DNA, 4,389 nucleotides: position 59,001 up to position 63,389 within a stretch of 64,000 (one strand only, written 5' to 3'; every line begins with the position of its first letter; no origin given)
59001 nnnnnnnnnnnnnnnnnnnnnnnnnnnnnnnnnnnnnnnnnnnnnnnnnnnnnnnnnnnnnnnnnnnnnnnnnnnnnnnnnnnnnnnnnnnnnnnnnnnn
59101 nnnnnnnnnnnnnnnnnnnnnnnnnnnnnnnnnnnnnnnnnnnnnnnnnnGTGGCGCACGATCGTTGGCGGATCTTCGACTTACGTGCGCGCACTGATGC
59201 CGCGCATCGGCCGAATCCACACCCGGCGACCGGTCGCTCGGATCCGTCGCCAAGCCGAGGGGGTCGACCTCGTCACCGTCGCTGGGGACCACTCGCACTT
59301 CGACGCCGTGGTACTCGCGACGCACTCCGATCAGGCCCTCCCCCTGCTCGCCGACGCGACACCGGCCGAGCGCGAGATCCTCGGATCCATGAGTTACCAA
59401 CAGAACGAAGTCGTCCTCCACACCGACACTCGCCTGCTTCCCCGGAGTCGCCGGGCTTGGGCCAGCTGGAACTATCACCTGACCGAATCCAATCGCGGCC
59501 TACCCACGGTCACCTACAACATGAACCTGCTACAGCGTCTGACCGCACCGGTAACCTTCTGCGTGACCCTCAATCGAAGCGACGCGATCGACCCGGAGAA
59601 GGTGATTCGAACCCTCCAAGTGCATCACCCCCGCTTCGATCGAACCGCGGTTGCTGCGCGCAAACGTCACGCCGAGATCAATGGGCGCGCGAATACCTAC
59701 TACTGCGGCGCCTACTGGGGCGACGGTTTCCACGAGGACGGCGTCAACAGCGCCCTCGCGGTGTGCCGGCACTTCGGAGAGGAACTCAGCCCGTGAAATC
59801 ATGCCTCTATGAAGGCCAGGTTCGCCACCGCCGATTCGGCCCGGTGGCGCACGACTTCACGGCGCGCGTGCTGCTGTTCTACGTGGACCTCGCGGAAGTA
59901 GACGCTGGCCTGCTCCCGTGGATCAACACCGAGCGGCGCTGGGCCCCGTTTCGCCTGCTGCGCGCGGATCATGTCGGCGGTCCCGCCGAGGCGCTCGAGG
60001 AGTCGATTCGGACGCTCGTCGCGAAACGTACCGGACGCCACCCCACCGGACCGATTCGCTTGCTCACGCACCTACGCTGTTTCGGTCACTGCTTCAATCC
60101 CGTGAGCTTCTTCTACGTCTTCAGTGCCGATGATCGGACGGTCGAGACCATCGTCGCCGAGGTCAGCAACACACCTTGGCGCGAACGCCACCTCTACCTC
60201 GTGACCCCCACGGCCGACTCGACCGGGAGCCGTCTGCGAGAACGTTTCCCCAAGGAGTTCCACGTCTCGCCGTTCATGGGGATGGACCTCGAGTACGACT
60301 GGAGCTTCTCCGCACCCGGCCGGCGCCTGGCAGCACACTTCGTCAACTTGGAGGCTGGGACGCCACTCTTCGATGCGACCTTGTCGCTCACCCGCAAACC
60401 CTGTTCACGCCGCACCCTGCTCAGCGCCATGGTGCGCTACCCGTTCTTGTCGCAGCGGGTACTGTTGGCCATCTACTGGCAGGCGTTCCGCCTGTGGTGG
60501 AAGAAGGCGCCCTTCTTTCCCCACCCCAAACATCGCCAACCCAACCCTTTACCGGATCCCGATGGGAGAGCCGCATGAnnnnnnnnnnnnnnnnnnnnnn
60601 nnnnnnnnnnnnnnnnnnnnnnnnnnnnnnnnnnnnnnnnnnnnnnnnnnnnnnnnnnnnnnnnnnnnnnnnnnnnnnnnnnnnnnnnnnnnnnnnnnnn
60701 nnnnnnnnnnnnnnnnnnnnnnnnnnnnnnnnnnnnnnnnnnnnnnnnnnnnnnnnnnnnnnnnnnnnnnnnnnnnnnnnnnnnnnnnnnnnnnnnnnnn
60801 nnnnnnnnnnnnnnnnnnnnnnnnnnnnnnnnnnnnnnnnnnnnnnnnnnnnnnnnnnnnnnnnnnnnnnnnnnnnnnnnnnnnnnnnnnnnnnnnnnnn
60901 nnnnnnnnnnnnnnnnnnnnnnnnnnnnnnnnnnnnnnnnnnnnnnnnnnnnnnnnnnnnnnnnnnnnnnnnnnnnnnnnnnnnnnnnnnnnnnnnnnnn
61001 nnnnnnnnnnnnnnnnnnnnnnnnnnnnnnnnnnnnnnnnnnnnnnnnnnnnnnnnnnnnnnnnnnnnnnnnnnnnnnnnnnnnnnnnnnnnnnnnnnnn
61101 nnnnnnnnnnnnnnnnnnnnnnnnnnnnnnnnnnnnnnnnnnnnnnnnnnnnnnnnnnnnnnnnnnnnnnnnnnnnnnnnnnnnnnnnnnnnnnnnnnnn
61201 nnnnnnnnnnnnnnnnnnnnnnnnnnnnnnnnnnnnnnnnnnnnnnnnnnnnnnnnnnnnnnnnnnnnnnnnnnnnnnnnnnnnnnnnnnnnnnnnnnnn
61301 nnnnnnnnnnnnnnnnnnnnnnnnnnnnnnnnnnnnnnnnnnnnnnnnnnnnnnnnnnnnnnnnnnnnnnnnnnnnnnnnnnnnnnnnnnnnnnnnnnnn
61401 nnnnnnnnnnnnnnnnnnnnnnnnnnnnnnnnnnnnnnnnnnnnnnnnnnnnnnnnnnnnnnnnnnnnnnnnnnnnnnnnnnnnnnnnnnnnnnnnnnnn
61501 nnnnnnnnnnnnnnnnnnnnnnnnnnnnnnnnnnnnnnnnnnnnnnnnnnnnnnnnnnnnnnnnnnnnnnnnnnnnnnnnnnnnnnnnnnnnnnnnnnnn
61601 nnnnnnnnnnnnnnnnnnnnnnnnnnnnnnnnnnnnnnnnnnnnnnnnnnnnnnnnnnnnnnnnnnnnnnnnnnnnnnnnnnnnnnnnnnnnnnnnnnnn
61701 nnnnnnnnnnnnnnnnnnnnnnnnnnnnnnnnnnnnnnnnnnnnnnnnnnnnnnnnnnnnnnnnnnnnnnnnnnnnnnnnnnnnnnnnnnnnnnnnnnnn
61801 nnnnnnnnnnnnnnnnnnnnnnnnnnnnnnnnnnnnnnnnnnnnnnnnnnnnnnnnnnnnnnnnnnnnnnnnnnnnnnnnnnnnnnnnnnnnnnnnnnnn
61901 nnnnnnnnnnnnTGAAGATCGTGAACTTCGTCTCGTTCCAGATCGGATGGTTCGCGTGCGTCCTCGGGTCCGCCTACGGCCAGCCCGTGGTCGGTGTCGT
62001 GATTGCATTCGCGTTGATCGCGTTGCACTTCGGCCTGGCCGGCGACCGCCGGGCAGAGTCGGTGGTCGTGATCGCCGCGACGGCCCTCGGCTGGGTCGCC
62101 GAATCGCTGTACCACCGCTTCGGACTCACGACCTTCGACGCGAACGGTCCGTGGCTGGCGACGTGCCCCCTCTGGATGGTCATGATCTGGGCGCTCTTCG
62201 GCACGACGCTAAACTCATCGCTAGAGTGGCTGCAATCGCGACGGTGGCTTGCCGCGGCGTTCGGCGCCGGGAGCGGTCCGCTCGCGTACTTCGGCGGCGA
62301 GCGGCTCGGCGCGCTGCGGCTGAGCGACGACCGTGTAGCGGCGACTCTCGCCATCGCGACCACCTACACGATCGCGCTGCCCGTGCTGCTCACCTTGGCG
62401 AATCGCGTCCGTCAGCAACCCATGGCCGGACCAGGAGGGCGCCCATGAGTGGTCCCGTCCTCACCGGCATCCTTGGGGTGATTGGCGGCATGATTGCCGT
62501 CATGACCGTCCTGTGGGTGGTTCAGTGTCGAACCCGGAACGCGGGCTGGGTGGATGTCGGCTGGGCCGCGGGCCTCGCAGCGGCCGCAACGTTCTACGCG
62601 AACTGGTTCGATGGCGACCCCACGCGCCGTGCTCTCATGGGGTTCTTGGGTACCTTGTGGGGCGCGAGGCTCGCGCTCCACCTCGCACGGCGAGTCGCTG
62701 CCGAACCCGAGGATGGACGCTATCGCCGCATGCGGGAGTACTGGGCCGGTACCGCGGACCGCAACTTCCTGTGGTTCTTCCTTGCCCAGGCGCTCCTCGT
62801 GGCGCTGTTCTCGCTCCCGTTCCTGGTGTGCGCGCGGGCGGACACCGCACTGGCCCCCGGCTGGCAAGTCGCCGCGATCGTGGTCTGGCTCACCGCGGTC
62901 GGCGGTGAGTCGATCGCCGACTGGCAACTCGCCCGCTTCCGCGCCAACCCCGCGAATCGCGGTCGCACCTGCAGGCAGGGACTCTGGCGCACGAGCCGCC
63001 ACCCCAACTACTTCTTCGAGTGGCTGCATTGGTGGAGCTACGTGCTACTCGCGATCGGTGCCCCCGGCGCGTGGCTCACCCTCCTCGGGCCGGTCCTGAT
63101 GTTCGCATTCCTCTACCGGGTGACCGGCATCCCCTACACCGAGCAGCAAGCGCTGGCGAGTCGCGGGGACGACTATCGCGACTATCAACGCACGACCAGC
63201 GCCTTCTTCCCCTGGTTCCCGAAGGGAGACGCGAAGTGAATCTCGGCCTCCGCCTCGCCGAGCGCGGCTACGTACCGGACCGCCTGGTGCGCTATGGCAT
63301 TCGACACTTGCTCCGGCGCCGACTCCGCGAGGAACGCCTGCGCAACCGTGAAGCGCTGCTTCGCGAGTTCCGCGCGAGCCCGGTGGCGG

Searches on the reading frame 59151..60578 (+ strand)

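Call 64: search_protein_families(library=pfam, proteins=[window:59151-60578:+], max_evalue=0.001)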
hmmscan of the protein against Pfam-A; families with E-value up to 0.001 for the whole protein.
window:59151-60578:+ (475 aa): 1 family
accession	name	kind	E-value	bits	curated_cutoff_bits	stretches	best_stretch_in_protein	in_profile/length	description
PF07103.16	DUF1365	-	4.6e-74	249.4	25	1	219-460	1-234/235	Protein of unknown function (DUF1365)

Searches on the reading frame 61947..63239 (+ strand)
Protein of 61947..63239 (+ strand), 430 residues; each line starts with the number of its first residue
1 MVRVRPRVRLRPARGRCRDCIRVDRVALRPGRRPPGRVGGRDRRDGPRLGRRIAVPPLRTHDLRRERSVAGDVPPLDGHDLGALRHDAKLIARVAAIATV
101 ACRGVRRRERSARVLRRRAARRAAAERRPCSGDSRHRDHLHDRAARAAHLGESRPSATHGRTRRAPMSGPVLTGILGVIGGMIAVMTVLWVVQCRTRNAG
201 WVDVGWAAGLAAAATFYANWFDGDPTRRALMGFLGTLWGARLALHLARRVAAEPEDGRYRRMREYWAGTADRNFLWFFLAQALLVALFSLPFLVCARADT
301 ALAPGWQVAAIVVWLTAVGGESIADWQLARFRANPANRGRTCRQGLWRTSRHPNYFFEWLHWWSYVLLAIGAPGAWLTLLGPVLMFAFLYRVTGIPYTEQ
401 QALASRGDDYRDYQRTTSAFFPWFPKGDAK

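Call 51: find_encoding_contigs(protein=window:61947-63239:+, flank=10000, max_places=3)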
Protein window:61947-63239:+ (430 aa): no gene with exactly this product is on record in the collection.

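Call 64: search_protein_families(library=pfam, proteins=[window:61947-63239:+], max_evalue=0.001)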
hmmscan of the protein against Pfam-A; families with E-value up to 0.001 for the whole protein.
window:61947-63239:+ (430 aa): 3 families
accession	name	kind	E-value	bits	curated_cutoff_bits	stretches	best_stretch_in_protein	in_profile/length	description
PF06966.17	DUF1295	-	3.5e-72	243.1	20.4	1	189-417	1-235/235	Protein of unknown function (DUF1295)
PF02544.21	Steroid_dh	-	1.4e-06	28.8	22.6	1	298-379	33-114/150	3-oxo-5-alpha-steroid 4-dehydrogenase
PF01925.25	TauE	-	0.00013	22.2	32.6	1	168-249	135-220/237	Sulfite exporter TauE/SafE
